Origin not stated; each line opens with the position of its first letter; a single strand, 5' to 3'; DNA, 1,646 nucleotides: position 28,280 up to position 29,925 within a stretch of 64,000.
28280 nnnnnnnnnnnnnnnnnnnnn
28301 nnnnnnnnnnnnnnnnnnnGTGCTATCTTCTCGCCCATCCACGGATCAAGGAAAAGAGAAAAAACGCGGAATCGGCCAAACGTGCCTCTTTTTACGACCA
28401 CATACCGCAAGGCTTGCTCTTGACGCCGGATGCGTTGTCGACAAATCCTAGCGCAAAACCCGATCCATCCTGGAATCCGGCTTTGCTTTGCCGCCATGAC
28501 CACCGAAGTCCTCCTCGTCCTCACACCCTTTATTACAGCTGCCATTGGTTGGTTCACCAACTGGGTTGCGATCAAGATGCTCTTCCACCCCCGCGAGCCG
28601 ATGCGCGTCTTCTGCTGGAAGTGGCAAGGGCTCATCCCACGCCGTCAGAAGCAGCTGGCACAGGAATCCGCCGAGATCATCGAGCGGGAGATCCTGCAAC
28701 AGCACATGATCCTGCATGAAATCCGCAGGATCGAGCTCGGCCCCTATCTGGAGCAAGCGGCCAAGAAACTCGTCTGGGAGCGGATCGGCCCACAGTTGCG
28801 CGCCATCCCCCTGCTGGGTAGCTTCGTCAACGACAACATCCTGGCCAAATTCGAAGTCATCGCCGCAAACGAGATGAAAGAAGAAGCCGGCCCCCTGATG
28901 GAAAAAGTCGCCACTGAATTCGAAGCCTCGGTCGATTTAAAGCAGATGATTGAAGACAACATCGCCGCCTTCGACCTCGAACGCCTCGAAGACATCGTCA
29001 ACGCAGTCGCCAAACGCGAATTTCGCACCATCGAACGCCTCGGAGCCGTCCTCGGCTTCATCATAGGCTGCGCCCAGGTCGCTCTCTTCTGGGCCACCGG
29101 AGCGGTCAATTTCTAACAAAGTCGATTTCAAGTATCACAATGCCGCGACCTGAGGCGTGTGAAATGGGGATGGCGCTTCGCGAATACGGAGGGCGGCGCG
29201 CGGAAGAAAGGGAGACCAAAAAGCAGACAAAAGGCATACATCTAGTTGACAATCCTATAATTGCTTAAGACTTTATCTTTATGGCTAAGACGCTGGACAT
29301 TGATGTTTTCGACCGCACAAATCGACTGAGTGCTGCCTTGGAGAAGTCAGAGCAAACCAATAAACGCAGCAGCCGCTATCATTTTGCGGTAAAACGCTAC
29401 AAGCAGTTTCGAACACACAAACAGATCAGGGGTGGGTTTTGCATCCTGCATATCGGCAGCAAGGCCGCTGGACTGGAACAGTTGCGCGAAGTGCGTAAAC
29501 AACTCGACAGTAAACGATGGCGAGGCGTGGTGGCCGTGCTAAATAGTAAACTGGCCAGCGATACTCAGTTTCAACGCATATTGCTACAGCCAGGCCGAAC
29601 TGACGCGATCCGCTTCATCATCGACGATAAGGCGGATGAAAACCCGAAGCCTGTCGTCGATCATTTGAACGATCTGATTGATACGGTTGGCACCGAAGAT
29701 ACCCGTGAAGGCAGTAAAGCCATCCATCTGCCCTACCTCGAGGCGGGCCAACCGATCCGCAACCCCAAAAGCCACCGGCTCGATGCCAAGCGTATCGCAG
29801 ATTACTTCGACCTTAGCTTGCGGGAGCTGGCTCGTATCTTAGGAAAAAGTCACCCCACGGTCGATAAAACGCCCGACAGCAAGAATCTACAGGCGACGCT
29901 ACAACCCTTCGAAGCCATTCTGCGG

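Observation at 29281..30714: RES toxin paired with an oversized Xre/DUF2384 antitoxin carrying an unknown N-terminal domain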

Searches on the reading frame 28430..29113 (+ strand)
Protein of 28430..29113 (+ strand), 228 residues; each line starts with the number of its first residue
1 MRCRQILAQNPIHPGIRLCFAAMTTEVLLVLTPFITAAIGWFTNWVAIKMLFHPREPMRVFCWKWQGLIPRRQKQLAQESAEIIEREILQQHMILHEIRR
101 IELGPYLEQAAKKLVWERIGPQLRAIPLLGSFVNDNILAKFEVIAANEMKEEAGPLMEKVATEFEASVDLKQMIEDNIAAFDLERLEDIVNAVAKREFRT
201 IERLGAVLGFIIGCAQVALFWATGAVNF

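Call 4: search_protein_families(library=pfam, proteins=[window:28430-29113:+], max_evalue=1)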
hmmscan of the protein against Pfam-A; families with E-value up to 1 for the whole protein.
window:28430-29113:+ (228 aa): 2 families
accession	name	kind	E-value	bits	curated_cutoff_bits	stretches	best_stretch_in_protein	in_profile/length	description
PF04286.17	DUF445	-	1.8e-24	87.8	33.8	2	36-109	3-74/368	Protein of unknown function (DUF445)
PF14760.11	Rnk_N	-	0.011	16.6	23.7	1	178-205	5-32/41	Rnk N-terminus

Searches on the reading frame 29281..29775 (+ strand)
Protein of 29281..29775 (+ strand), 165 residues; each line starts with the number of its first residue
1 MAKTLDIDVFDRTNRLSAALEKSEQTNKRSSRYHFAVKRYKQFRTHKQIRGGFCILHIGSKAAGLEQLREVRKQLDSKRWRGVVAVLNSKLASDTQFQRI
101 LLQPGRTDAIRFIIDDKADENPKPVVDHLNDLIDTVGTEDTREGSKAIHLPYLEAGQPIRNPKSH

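Call 4: search_protein_families(library=pfam, proteins=[window:29281-29775:+], max_evalue=1)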
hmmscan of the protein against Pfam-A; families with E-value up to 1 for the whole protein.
window:29281-29775:+ (165 aa): 0 families

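Call 5: search_protein_families(library=ncbifam, proteins=[window:29281-29775:+], max_evalue=1)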
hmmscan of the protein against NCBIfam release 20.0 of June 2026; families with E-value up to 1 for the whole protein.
window:29281-29775:+ (165 aa): 0 families

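Call 6: search_protein_families(library=padloc, proteins=[window:29281-29775:+], max_evalue=1)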
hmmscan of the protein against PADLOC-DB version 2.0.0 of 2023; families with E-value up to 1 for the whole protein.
window:29281-29775:+ (165 aa): 0 families

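Call 28: search_protein_families(library=pfam, alignment_id=A2, max_evalue=10)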
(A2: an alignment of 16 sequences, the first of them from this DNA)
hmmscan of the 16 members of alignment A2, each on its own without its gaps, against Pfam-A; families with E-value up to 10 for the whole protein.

A. member 1, seq(140 aa): 0 families

B. families by the number of members that match (of 16 scanned): 9 families
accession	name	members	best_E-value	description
PF07201.16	HrpJ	1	0.022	HrpJ-like domain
PF25734.1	RelB_like_antitoxin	1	0.034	Putative antitoxin family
PF01176.25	eIF-1a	1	0.036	Translation initiation factor 1A / IF-1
PF00366.26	Ribosomal_S17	1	0.11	Ribosomal protein S17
PF14509.12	GH97_C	1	0.11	Glycosyl-hydrolase 97 C-terminal, oligomerisation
PF20499.3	DUF6729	1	0.14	Domain of unknown function (DUF6729)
PF15148.11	Apolipo_F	1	0.14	Apolipoprotein F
PF13407.12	Peripla_BP_4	1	0.16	Periplasmic binding protein domain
PF18120.7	DUF5597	1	0.16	Domain of unknown function (DUF5597)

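Call 29: search_solved_structures(query=A2, max_evalue=10, show_alignments=2)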
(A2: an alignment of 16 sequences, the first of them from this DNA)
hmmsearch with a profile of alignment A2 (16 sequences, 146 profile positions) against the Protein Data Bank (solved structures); distinct sequences matched with E-value up to 10: 12.
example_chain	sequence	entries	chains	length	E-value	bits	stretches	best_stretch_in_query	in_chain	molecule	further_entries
7osu_A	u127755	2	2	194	0.00055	23.2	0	42-79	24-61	sTIM11noCys-SB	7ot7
6yqy_A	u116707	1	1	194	0.00076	22.7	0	46-80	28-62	de novo designed TIM barrel sTIM11noCys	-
5bvl_A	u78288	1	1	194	0.00091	22.5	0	47-80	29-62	designed TIM barrel sTIM11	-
7smj_A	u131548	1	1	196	0.009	19.3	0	44-79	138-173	AI-designed TIM-barrel F2N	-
7mcc_A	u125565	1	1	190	0.027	17.7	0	30-79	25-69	AI-designed TIM-barrel F2C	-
7a8s_A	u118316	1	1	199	0.071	16.4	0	45-80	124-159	sTIM11_h3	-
5dte_A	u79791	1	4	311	0.19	15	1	54-106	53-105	Monosaccharide-transporting ATPase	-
4d4e_A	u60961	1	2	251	0.47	13.7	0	70-133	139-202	ARMADILLO REPEAT PROTEIN ARM00016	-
5mfb_A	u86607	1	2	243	0.49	13.6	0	70-133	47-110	YIII(Dq)4CqI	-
9cjx_A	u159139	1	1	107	0.54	13.5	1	76-115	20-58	NHLP leader peptide family natural product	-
6fn6_A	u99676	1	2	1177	1.1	12.5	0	52-99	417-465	Fatty acid synthase 1, isoform A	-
6z1p_Av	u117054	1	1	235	1.5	12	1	32-80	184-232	50S ribosomal protein L21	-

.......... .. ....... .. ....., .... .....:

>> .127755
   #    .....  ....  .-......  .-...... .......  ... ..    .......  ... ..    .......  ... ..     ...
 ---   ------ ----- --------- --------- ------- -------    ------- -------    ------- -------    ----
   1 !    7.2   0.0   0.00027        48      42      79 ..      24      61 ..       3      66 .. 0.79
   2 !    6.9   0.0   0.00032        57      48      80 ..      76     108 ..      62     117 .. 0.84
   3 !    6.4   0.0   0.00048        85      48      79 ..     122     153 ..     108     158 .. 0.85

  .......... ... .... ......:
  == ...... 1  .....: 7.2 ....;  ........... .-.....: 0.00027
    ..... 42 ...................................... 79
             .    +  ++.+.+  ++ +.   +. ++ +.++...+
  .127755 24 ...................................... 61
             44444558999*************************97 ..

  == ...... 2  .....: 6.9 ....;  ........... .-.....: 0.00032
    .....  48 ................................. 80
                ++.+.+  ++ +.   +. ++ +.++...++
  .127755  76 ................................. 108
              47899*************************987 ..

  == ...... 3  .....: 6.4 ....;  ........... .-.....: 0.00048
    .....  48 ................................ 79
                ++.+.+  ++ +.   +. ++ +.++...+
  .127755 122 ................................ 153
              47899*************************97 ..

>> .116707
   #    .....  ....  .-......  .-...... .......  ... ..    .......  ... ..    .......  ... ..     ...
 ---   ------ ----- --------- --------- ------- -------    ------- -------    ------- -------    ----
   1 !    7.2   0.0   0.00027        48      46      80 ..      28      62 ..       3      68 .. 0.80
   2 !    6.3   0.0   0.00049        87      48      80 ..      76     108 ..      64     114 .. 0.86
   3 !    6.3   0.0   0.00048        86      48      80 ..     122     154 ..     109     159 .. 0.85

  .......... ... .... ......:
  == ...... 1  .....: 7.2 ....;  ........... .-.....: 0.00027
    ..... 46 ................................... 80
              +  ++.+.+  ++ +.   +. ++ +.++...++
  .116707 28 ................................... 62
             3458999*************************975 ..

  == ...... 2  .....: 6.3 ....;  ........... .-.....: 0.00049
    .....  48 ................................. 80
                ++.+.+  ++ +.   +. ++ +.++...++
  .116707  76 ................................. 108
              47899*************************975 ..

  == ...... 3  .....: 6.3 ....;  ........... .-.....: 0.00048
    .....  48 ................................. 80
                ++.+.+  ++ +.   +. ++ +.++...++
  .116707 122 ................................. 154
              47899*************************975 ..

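Call 45: search_protein_representatives(alignment_id=A2)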
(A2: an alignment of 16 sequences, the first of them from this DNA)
Query: 16 sequences, 146 profile positions. Proteins with E-value up to 0.001 (for the whole library): 11; up to 1e-10: 9; up to 1e-30: 4. The best 11 are listed.
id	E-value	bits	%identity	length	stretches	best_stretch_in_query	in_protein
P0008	8.0e-53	194.6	-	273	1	1-145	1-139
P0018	3.5e-44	166.6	-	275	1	1-146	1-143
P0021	7.0e-41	155.9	-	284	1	1-145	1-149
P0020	2.1e-40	154.3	-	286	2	1-145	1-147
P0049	3.9e-21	91.9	-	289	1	1-141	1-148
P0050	4.9e-15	72.1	-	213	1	1-145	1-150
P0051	4.9e-14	68.8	-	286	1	1-144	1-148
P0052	1.6e-13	67.2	-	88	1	1-91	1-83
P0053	4.1e-13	65.8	-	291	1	1-140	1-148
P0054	2.7e-05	40.5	-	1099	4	4-37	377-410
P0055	7.3e-04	35.8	-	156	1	6-49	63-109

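Call 58: predict_structure(alignment_id=A4)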
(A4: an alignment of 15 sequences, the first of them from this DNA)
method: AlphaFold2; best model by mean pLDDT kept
length: 140 residues; sequences in the alignment: 15
mean_pLDDT: 78.9   pTM: 0.74
mean pLDDT of the five models: 78.9, 78.4, 77.7, 77.7, 74.8
residues with pLDDT >= 90: 3; 70-90: 111; 50-70: 25; < 50: 1
segments of 3 or more residues with pLDDT < 50: none
pLDDT, mean of each block of 10 residues (from residue 1): 77 79 62 77 64 84 87 85 88 88 77 78 83 77
secondary structure, 60 per line:
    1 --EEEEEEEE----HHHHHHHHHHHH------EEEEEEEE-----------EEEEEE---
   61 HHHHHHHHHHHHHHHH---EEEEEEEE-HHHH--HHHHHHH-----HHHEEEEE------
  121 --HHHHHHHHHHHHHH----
elements in order: E3-10 H15-26 E33-40 E52-57 H61-76 E80-87 H89-92 H95-101 E110-114 H123-136

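Call 61: fold_search(model_id=the predicted structure, library=pdb)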
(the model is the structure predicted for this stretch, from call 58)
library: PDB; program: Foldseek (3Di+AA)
matches with E <= 10: 1116; with E <= 0.001: 0
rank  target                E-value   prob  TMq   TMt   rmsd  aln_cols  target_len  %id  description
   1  6swl_A                3.9e-03  0.99  0.50  0.52   5.2       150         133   15  The REC domain of XynC, a response regulator from Geobacillus stearothermophilus (released 2020-10-14)
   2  1na5                  4.5e-03  0.99  0.50  0.40   6.7       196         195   13  INTEGRIN ALPHA M I DOMAIN (released 2003-05-20)
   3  1mf7                  1.0e-02  0.97  0.53  0.42   5.5       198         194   13  INTEGRIN ALPHA M I DOMAIN (released 2003-05-20)
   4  8ce6                  1.2e-02  0.96  0.50  0.40   6.9       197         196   11  Crystal structure of human Cd11b I domain in P212121 space group (released 2023-03-22)
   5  6chy_A                1.3e-02  0.99  0.57  0.61   4.5       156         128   14  STRUCTURE OF CHEMOTAXIS PROTEIN CHEY (released 1996-12-07)
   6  7y19                  1.6e-02  0.98  0.53  0.55   4.3       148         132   14  Transcriptional regulator BrpR (released 2023-07-05)
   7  4wau_B                1.7e-02  0.98  0.54  0.51   4.9       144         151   12  Crystal structure of CENP-M solved by native-SAD phasing (released 2014-12-10)
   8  3q3g_E                1.8e-02  0.92  0.48  0.39   6.4       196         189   10  Crystal Structure of A-domain in complex with antibody (released 2011-11-30)
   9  3q7r_A                1.9e-02  0.99  0.52  0.63   4.4       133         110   10  1.6A resolution structure of the ChxR receiver domain from Chlamydia trachomatis (released 2011-07-20)
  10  3q7t_B                2.0e-02  0.97  0.43  0.57   5.0       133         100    8  2.15A resolution structure (I41 Form) of the ChxR receiver domain from Chlamydia trachomatis (released 2011-07-20)
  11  7pkn_M                2.0e-02  0.97  0.56  0.48   5.0       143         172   12  Structure of the human CCAN deltaCT complex (released 2022-04-27)
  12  6gqx_B                2.2e-02  0.91  0.50  0.44   7.3       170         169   12  KRAS-169 Q61H GPPNHP + CH-2 (released 2019-02-06)
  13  6swl_B                2.3e-02  0.94  0.50  0.53   5.0       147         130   14  The REC domain of XynC, a response regulator from Geobacillus stearothermophilus (released 2020-10-14)
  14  3c98_A                2.5e-02  0.89  0.44  0.14   4.8       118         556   11  Revised structure of the munc18a-syntaxin1 complex (released 2008-03-25)
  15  4wau_A                3.0e-02  0.96  0.53  0.50   5.1       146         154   12  Crystal structure of CENP-M solved by native-SAD phasing (released 2014-12-10)
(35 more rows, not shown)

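Call 80: fold_search(model_id=the predicted structure, library=viral)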
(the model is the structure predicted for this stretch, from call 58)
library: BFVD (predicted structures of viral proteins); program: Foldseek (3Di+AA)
matches with E <= 10: 771; with E <= 0.001: 0
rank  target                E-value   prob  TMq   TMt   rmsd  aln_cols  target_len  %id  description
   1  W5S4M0                7.4e-03  0.97  0.51  0.41   7.1       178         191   13  Ras-like GTP-binding protein [Pithovirus sibericum]
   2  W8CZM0                7.4e-03  0.80  0.38  0.21   6.3       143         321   12  Phosphohydrolase [Erwinia phage PhiEaH1]
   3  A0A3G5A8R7            1.3e-02  0.98  0.54  0.15   4.8       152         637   12  histidine kinase [Hyperionvirus sp.]
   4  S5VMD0                1.7e-02  0.93  0.48  0.44   5.9       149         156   13  Uncharacterized protein [Pseudomonas phage PaBG]
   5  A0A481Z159            2.0e-02  0.97  0.57  0.46   4.8       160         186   12  Uncharacterized protein [Mimivirus LCMiAC01]
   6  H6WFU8                3.4e-02  0.93  0.51  0.48   7.1       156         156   13  Uncharacterized protein [Cyanophage S-TIM5]
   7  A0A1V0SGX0            4.4e-02  0.92  0.50  0.08   5.5       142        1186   10  Putative sensor histidine kinase [Hokovirus HKV1]
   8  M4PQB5                5.3e-02  0.23  0.30  0.07  15.2       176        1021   13  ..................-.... domain-containing protein [Synechococcus phage S-RIM2 R1_1999]
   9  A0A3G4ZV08            6.4e-02  0.54  0.43  0.09   7.3       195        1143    9  PARP catalytic domain-containing protein [Edafosvirus sp.]
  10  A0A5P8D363            6.8e-02  0.69  0.43  0.23   5.0       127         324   10  (no name in the UniProt tables at hand)
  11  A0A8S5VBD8            7.7e-02  0.28  0.33  0.16  11.4       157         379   15  Deoxyguanosine kinase [Myoviridae sp. ctbEa13]
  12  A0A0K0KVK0            7.7e-02  0.20  0.32  0.15  16.8       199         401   10  Putative cytitidyltransferase [Prochlorococcus phage P-TIM68]
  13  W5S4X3                8.2e-02  0.63  0.45  0.42   6.4       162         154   13  Ras-like GTP-binding protein [Pithovirus sibericum]
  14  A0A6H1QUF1            8.8e-02  0.30  0.33  0.34   8.0       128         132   13  Uncharacterized protein (Fragment) [Ostreococcus mediterraneus virus 2]
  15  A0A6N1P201            8.8e-02  0.23  0.31  0.16   8.1       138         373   15  Glycosyl transferase [Tupanvirus soda lake]
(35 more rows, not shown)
